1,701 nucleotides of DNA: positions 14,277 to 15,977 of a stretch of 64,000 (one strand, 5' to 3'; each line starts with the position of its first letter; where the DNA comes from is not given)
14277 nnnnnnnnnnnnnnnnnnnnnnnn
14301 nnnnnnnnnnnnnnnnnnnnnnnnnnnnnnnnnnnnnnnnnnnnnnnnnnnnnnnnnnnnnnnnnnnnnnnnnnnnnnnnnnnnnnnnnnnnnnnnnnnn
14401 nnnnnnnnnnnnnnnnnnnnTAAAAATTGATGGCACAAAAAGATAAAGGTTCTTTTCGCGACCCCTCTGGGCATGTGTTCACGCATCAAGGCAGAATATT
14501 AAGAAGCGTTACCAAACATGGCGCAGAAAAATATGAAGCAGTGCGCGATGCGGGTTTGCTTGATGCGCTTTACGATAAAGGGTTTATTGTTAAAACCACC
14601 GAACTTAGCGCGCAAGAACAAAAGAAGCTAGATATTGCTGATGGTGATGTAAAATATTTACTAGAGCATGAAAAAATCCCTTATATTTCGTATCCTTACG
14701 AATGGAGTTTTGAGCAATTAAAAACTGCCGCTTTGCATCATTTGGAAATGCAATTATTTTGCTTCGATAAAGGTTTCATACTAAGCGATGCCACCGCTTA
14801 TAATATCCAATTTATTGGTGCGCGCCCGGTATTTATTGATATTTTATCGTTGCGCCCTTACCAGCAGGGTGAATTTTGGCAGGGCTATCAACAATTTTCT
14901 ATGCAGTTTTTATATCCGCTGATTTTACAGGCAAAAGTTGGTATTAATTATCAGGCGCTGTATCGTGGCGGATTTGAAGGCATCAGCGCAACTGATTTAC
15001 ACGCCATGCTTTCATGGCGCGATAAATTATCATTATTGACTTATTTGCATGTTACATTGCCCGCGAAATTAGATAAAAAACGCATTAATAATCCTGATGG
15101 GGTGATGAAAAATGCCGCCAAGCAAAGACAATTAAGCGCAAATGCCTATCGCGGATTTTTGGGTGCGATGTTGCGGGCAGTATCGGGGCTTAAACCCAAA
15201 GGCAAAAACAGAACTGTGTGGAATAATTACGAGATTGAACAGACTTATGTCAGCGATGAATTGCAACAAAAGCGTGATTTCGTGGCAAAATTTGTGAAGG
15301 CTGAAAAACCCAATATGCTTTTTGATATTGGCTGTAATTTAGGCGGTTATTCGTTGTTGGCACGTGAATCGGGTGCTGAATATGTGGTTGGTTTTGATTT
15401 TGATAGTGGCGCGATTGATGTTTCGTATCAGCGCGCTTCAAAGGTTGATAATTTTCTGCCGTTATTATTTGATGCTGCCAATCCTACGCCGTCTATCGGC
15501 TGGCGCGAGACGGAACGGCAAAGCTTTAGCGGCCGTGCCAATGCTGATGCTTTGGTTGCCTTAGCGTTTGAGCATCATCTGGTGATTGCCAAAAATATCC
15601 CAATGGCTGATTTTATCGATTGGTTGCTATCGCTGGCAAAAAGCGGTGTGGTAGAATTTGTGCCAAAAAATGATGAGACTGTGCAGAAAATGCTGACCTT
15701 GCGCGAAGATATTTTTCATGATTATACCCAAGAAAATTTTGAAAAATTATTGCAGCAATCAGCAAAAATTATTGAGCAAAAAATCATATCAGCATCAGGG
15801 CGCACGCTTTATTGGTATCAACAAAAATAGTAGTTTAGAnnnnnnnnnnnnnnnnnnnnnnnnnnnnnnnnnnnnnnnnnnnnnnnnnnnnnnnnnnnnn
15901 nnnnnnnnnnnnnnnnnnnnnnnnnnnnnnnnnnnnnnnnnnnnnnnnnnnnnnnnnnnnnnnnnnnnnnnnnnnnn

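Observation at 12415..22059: AT-rich island: four tandem 5-TM/alkaline-phosphatase-superfamily paralogs, a SAM methyltransferase, a mini membrane peptide and an anchored PQQ-type propeller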

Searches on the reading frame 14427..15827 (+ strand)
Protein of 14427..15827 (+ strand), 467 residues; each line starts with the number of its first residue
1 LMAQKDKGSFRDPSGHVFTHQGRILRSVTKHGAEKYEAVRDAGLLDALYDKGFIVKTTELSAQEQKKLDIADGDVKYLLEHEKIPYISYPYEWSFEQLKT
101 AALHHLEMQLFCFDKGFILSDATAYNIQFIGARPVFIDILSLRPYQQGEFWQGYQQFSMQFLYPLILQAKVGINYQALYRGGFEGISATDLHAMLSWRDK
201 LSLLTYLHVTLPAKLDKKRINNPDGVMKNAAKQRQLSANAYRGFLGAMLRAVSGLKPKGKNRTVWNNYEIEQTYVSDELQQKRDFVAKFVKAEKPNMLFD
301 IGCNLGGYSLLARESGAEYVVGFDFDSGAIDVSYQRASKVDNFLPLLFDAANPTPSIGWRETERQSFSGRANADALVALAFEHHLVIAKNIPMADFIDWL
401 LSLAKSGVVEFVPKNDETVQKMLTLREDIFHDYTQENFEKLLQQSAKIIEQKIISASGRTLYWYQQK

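Call 3: search_protein_families(library=pfam, proteins=[window:14427-15827:+], max_evalue=1)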
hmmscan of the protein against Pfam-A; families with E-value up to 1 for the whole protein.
window:14427-15827:+ (467 aa): 5 families
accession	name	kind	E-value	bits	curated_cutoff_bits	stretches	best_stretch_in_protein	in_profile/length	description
PF13489.12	Methyltransf_23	-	0.0038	17.4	27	1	281-345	8-61/164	Methyltransferase domain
PF06325.19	PrmA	-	0.047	13.6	22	1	291-336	160-203/296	Ribosomal protein L11 methyltransferase (PrmA)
PF13649.12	Methyltransf_25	-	0.088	13.9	27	1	300-339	3-43/97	Methyltransferase domain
PF07389.17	Pox_B6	-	0.22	11.7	25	1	389-441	61-111/183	Vaccinia B6 protein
PF08241.18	Methyltransf_11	-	0.24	12.5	21.2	1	300-342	2-43/95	Methyltransferase domain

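Call 4: search_protein_families(library=ncbifam, proteins=[window:14427-15827:+], max_evalue=1)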
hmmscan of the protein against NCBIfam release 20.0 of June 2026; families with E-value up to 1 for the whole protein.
window:14427-15827:+ (467 aa): 9 families
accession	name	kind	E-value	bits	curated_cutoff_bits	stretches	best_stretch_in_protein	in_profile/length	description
TIGR04345.1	ovoA_Cterm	equivalog_domain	0.006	16.1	170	1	267-335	14-81/242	putative 4-mercaptohistidine N1-methyltransferase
TIGR04290.1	meth_Rta_06860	hypoth_equivalog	0.0067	15.9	300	1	297-328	52-83/226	TIGR04290 family methyltransferase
NF043040.1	corrin_prot_MT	hypoth_equivalog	0.015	14.7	180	1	279-339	27-85/216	corrinoid protein-associated methyltransferase CpaM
NF053839.1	CPFASynBruc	equivalog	0.015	14.3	600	1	278-339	159-219/410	cyclopropane fatty acid synthase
TIGR00478.1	tly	subfamily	0.019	14.3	185.8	1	272-336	53-117/228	TlyA family rRNA (cytidine-2'-O)-methyltransferase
NF049952.1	23rRNACMtaseTlyA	equivalog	0.02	14.4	250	1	271-341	54-124/236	23S rRNA (cytidine-2'-O)-methyltransferase TlyA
NF008807.1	PRK11829.1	equivalog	0.035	12.2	733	1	404-466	395-456/670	biofilm formation regulator HmsP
TIGR00406.1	prmA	equivalog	0.044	13.2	183.15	1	293-337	158-202/288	50S ribosomal protein L11 methyltransferase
NF001785.0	PRK00517.2-2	equivalog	0.098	11.8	188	1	296-333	147-184/282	50S ribosomal protein L11 methyltransferase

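Call 13: find_homologous_proteins(query=window:14427-15827:+)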
Query window:14427-15827:+ (467 aa): 3895 proteins with E <= 0.001 among 8000 candidates; the best 120 are listed.
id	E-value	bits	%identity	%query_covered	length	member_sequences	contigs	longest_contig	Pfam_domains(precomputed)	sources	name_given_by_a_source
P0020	1.8e-279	945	89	100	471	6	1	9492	-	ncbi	-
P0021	1.0e-233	794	73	99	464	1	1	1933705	-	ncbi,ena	-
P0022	9.6e-193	659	62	99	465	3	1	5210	-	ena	-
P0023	1.5e-156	540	54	99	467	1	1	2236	-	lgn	-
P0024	2.3e-155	536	52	99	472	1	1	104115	-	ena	-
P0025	1.8e-154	533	52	99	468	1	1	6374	-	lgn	-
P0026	3.5e-154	532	50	99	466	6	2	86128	-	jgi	jgi:ribosomal protein L11 methylase PrmA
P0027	5.4e-154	532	53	99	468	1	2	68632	-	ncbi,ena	-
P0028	5.6e-152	525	51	100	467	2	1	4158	-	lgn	-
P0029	8.6e-152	524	51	99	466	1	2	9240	-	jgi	jgi:ribosomal protein L11 methylase PrmA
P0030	1.4e-151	524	50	99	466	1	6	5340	PF06325.20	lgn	-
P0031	2.5e-151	523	51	100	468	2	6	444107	-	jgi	-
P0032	3.8e-151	522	50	100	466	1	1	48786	-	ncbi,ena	-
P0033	5.9e-151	522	49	100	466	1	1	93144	-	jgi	jgi:ribosomal protein L11 methylase PrmA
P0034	7.3e-151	521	50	99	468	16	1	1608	PF06325.20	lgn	-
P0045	7.4e-148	511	51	99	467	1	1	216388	PF13489.13,PF13649.13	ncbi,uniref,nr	ncbi:class I SAM-dependent methyltransferase [Aureimonas leprariae]|uniref:Methyltransferase domain-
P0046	1.3e-147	511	48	99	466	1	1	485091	-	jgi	jgi:ribosomal protein L11 methylase PrmA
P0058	7.4e-146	505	49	99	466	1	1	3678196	-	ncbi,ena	-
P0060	1.2e-145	504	49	99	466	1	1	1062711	-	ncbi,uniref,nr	ncbi:class I SAM-dependent methyltransferase [Microvirga flavescens]|uniref:class I SAM-dependent me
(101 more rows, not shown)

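Call 18: find_encoding_contigs(protein=P0060, flank=8000, max_places=3)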
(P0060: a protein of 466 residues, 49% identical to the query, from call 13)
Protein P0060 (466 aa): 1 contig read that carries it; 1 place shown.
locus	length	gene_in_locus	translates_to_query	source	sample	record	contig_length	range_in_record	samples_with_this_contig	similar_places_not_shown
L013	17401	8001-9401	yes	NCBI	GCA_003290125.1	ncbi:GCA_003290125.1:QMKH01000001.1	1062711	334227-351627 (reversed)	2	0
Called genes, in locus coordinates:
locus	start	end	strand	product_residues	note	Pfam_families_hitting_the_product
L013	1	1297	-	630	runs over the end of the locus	-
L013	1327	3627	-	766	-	PF13231:PMT_2 (weak)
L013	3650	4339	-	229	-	PF13489:Methyltransf_23 (weak), PF08241:Methyltransf_11, PF13649:Methyltransf_25 (weak)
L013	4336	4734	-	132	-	PF04138:GtrA_DPMS_TM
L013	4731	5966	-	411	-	PF00535:Glycos_transf_2, PF26629:GT2_TM_C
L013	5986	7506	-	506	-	PF02878:PGM_PMM_I, PF02879:PGM_PMM_II, PF02880:PGM_PMM_III, PF00408:PGM_PMM_IV (weak)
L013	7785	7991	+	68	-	-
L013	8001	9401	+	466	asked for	-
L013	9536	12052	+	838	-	PF00884:Sulfatase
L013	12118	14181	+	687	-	PF00884:Sulfatase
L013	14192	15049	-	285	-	PF00535:Glycos_transf_2, PF10111:Glyco_tranf_2_2, PF13641:Glyco_tranf_2_3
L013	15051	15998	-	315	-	PF01370:Epimerase, PF02719:Polysacc_synt_2 (faint), PF04321:RmlD_sub_bind, PF16363:GDP_Man_Dehyd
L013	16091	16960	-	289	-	PF00535:Glycos_transf_2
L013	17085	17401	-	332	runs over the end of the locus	PF13641:Glyco_tranf_2_3, PF00535:Glycos_transf_2, PF10111:Glyco_tranf_2_2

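Call 19: find_encoding_contigs(protein=P0045, flank=8000, max_places=3)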
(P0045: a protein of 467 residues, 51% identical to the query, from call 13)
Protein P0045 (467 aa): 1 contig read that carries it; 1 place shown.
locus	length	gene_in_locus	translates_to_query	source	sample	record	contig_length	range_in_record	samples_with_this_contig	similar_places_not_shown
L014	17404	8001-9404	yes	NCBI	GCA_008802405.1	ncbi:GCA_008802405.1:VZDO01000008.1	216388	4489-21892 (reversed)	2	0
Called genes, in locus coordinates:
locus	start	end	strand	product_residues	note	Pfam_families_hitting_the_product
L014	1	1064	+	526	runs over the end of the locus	PF00005:ABC_tran, PF13304:AAA_21 (faint), PF00005:ABC_tran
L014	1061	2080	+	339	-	PF02653:BPD_transp_2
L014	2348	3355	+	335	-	PF02653:BPD_transp_2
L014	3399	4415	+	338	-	PF00532:Peripla_BP_1 (weak), PF13407:Peripla_BP_4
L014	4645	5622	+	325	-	PF03401:TctC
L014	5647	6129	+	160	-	PF07331:TctB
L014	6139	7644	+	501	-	PF01970:TctA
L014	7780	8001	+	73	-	-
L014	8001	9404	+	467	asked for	PF13489:Methyltransf_23 (weak), PF13649:Methyltransf_25 (faint)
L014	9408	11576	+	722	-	PF00884:Sulfatase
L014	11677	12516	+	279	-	PF05899:Cupin_3, PF07883:Cupin_2, PF02311:AraC_binding (faint), PF07883:Cupin_2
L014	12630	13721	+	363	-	PF01156:IU_nuc_hydro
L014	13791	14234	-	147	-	-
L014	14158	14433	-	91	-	-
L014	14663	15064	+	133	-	PF00036:EF-hand_1 (faint), PF10591:SPARC_Ca_bdg (faint), PF13405:EF-hand_6 (faint), PF13499:EF-hand_7 (faint), PF23564:EF-hand_FSTL1 (faint), PF13202:EF-hand_5 (weak)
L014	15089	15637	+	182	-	PF04542:Sigma70_r2, PF08281:Sigma70_r4_2, PF04545:Sigma70_r4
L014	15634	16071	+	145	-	-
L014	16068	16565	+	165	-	PF13801:Metal_resist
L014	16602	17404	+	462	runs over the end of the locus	PF08811:DUF1800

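Call 28: search_dna_similar(query=window:14427-15827:+, collection=plasmids, mode=protein, max_rows=30, rows=spread)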
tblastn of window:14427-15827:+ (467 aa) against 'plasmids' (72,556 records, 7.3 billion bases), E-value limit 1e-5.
Records with a match: 65; places in all: 65; records where one place covers at least 80% of the query: 65.
Best place of each record, by identity: <60% 65.
By first word of the organism name: Sinorhizobium 57; Rhizobium 3; Novosphingobium 1; Ensifer 1; Gemmatirosa 1; Deltaproteobacteria 1; Singulisphaera 1.
By predicted mobility (MOB-suite, as given by PLSDB): conjugative 61; non-mobilizable 4.
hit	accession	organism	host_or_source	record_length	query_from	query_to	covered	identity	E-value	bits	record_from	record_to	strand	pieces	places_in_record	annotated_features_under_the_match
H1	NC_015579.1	Novosphingobium sp. PP1Y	-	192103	6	466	99%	44.3%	2e-109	363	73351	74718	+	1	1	hypothetical protein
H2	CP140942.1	Sinorhizobium meliloti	Medicago lupulina,whole organism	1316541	8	466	98%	44.1%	2e-121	397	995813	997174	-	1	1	noeA: nodulation protein NoeA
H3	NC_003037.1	Sinorhizobium meliloti 1021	-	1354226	8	466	98%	44.1%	2e-121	397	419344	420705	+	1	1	none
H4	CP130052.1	Sinorhizobium meliloti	Medicago,Cell culture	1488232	8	466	98%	44.1%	2e-121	397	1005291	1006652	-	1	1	noeA: nodulation protein NoeA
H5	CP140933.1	Sinorhizobium meliloti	Medicago lupulina,whole organism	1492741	8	466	98%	44.1%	2e-121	397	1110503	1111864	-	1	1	noeA: nodulation protein NoeA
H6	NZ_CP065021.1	Sinorhizobium meliloti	Medicago sativa subsp. varia (Martyn) ...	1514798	8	466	98%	44.1%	2e-121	397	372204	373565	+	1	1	none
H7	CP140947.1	Sinorhizobium meliloti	Medicago lupulina,whole organism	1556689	8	466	98%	44.1%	2e-121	397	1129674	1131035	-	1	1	noeA: nodulation protein NoeA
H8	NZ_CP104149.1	Sinorhizobium medicae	Trigonella foenum-graecum,cell culture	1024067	8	466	98%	43.9%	7e-122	398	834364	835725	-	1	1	record has no annotation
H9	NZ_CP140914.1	Sinorhizobium medicae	Medicago lupulina,whole organism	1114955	8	466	98%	43.9%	3e-121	397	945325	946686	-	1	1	record has no annotation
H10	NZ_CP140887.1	Sinorhizobium medicae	Medicago lupulina,whole organism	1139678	8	466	98%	43.9%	3e-121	397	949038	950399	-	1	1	none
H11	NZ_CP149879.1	Sinorhizobium medicae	Medicago sativa,Cell Culture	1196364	8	466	98%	43.9%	3e-121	397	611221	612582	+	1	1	record has no annotation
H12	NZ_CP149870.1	Sinorhizobium medicae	Melilotus albus,Cell Culture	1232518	8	466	98%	43.9%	3e-121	397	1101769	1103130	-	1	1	record has no annotation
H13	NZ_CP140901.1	Sinorhizobium medicae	Medicago lupulina,whole organism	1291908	8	466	98%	43.9%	3e-121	397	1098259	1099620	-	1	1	record has no annotation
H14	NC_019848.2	Sinorhizobium meliloti GR4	-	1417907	8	466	98%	43.9%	9e-121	395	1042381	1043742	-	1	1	record has no annotation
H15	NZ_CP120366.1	Sinorhizobium kummerowiae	Kummerowia stipulacea,Pure culture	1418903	8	466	98%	43.9%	1e-120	395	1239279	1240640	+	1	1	none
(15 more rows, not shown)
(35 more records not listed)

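Call 29: get_annotated_region(hit=H2, flank=5000)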
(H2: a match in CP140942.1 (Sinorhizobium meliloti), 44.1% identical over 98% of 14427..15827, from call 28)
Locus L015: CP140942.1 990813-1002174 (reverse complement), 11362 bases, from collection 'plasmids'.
description: Sinorhizobium meliloti strain ml66 plasmid pSymA, complete sequence
organism: Sinorhizobium meliloti (NCBI taxid 382)
taxonomy: Bacteria; Pseudomonadota; Alphaproteobacteria; Hyphomicrobiales; Rhizobiaceae; Sinorhizobium; Sinorhizobium meliloti
host: -; source: Medicago lupulina,whole organism; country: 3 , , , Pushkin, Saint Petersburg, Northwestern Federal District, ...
typing (MOB-suite, as given by PLSDB): conjugative; relaxase MOBQ; mating-pair formation MPF_T
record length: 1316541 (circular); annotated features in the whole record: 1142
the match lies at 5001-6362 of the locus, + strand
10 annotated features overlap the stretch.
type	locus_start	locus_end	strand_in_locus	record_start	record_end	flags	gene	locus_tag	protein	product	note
CDS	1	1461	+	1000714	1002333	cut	ccoN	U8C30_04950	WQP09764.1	cytochrome-c oxidase, cbb3-type subunit I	-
CDS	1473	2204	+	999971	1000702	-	ccoO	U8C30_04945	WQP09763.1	cytochrome-c oxidase, cbb3-type subunit II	-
CDS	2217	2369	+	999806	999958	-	-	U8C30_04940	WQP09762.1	CcoQ/FixQ family Cbb3-type cytochrome c oxidase assembly chaperone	-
CDS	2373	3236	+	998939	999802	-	ccoP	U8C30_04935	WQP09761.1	cytochrome-c oxidase, cbb3-type subunit III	-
CDS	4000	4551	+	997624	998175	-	nodL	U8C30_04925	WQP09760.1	nodulation O-acetyltransferase NodL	-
CDS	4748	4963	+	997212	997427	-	-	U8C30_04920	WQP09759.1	hypothetical protein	-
CDS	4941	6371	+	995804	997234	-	noeA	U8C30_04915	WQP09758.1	nodulation protein NoeA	-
CDS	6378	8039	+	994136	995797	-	noeB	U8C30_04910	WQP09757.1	nodulation protein NoeB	-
CDS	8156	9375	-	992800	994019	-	-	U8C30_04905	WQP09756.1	IS3-like element ISRm1 family transposase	-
CDS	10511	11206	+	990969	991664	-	-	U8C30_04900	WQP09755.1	GntR family transcriptional regulator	-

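Call 30: get_annotated_region(hit=H1, flank=6000)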
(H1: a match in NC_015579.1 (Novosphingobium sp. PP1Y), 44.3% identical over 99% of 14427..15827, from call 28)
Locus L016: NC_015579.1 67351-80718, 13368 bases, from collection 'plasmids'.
description: Novosphingobium sp. PP1Y plasmid Lpl, complete sequence
organism: Novosphingobium sp. PP1Y (NCBI taxid 702113)
taxonomy: Bacteria; Pseudomonadota; Alphaproteobacteria; Sphingomonadales; Sphingomonadaceae; Novosphingobium; Novosphingobium sp. PP1Y
host: -; source: -; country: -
typing (MOB-suite, as given by PLSDB): conjugative; replicon rep_cluster_545; relaxase MOBP; mating-pair formation MPF_T
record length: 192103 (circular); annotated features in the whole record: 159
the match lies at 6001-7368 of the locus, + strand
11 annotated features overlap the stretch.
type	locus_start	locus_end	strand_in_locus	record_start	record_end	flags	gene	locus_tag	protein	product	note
CDS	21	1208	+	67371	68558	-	-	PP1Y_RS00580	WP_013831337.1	polysaccharide biosynthesis/export family protein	-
CDS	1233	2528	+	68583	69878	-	-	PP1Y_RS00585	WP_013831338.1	glycosyltransferase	-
CDS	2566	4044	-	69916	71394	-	-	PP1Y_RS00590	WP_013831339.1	phosphomannomutase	-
CDS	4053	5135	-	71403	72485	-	-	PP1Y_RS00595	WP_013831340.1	mannose-1-phosphate guanylyltransferase/mannose-6-phosphate isomerase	GO:0009103 - lipopolysaccharide biosynthetic process [Evidence IEA]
CDS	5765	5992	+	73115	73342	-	-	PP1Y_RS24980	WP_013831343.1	hypothetical protein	-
CDS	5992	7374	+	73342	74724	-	-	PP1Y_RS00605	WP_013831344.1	hypothetical protein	-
CDS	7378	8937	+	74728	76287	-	-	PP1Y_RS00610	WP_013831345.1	sulfatase-like hydrolase/transferase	-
CDS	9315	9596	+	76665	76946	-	-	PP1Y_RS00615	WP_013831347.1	hypothetical protein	-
CDS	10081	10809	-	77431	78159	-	istB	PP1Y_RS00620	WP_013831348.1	IS21-like element ISSsp4 family helper ATPase IstB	-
CDS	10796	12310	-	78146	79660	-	istA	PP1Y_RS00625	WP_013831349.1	IS21 family transposase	-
CDS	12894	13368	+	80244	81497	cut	-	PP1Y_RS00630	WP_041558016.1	neprosin family prolyl endopeptidase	-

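Call 33: search_protein_families(library=pfam, proteins=[L015:6378-8036:+, L016:7378-8934:+, L013:9536-12049:+, L013:12118-14178:+, L014:9408-11573:+, L015:4748-4960:+, L015:4941-6368:+], max_evalue=0.01)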
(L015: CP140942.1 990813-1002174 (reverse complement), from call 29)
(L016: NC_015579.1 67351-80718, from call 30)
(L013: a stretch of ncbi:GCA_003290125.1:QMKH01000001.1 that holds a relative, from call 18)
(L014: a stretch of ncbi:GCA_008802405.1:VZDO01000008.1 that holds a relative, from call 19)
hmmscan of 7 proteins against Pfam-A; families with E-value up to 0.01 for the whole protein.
L015:6378-8036:+ (553 aa): 1 family
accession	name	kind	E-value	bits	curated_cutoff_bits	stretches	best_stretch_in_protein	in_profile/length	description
PF00884.28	Sulfatase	-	2e-10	40.9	25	1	187-461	34-247/301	Sulfatase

L016:7378-8934:+ (519 aa): 1 family
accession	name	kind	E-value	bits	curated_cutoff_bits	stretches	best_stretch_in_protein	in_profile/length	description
PF00884.28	Sulfatase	-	5.7e-08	32.9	25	1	172-423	1-250/301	Sulfatase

L013:9536-12049:+ (838 aa): 2 families
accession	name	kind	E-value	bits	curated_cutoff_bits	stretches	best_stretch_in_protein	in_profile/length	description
PF00884.28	Sulfatase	-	2.7e-10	40.5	25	1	193-488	1-298/301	Sulfatase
PF02995.22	DUF229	-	3.8e-05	23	25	1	409-440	319-350/496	Protein of unknown function (DUF229)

L013:12118-14178:+ (687 aa): 2 families
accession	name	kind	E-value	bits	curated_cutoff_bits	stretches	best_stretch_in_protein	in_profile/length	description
PF00884.28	Sulfatase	-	8.5e-09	35.6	25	1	191-489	1-300/301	Sulfatase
PF02995.22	DUF229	-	5.3e-05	22.5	25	1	407-438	319-350/496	Protein of unknown function (DUF229)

L014:9408-11573:+ (722 aa): 2 families
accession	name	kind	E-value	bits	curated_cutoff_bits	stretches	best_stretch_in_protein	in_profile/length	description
PF00884.28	Sulfatase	-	3.1e-16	60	25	1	382-522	168-300/301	Sulfatase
PF01663.27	Phosphodiest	-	3.1e-05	24.2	23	1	432-465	187-220/342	Type I phosphodiesterase / nucleotide pyrophosphatase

L015:4748-4960:+ (71 aa): 0 families

L015:4941-6368:+ (476 aa): 8 families
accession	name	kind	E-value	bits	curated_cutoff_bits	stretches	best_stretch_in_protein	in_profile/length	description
PF01728.25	FtsJ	-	1e-05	26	24.1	1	301-341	21-62/181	FtsJ-like methyltransferase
PF13489.12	Methyltransf_23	-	0.00021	21.5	27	1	291-419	11-116/164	Methyltransferase domain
PF08242.18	Methyltransf_12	-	0.00024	22.2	30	1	306-396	1-79/98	Methyltransferase domain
PF13847.12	Methyltransf_31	-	0.0004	20.5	27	1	302-340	4-44/145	Methyltransferase domain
PF06325.19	PrmA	-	0.00056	19.9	22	1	300-341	160-201/296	Ribosomal protein L11 methyltransferase (PrmA)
PF08003.17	Methyltransf_9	-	0.0014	18.2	23.8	1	286-332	99-146/315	Protein of unknown function (DUF1698)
PF13649.12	Methyltransf_25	-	0.0017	19.5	27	1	305-345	1-42/97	Methyltransferase domain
PF05226.16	CHASE2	-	0.0063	16.5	26.3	0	320-454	64-140/257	CHASE2 domain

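Call 56: predict_structure(alignment_id=A5)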
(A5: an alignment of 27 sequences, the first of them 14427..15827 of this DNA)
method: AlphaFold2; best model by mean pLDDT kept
length: 467 residues; sequences in the alignment: 27
mean_pLDDT: 88.4   pTM: 0.90
mean pLDDT of the five models: 88.4, 86.5, 85.9, 84.4, 83.4
residues with pLDDT >= 90: 295; 70-90: 134; 50-70: 27; < 50: 11
segments of 3 or more residues with pLDDT < 50: 265-275
pLDDT, mean of each block of 10 residues (from residue 1): 74 85 91 95 97 96 85 83 91 94 98 95 92 94 90 91 94 81 78 93 93 90 81 81 95 87 49 64 96 97 83 96 88 90 89 74 81 91 88 93 94 91 89 96 97 92 96
secondary structure, 60 per line:
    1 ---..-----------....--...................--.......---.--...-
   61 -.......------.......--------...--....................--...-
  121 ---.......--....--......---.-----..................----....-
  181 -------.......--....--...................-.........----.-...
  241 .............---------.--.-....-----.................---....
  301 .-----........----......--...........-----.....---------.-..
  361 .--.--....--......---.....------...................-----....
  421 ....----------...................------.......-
elements in order: E17-20 E23-29 H30-41 H44-50 E57-59 H62-68 E75-81 H95-114 E117-119 E127-130 E133-136 E142-144 H154-171 H176-179 H188-194 H197-200 H203-221 H223-231 H238-253 H268-271 H277-293 E297-301 H307-314 E319-324 H327-337 E343-347 H367-370 E373-378 H382-386 H393-403 E404-411 H417-424 H435-445 E446-453 E460-466
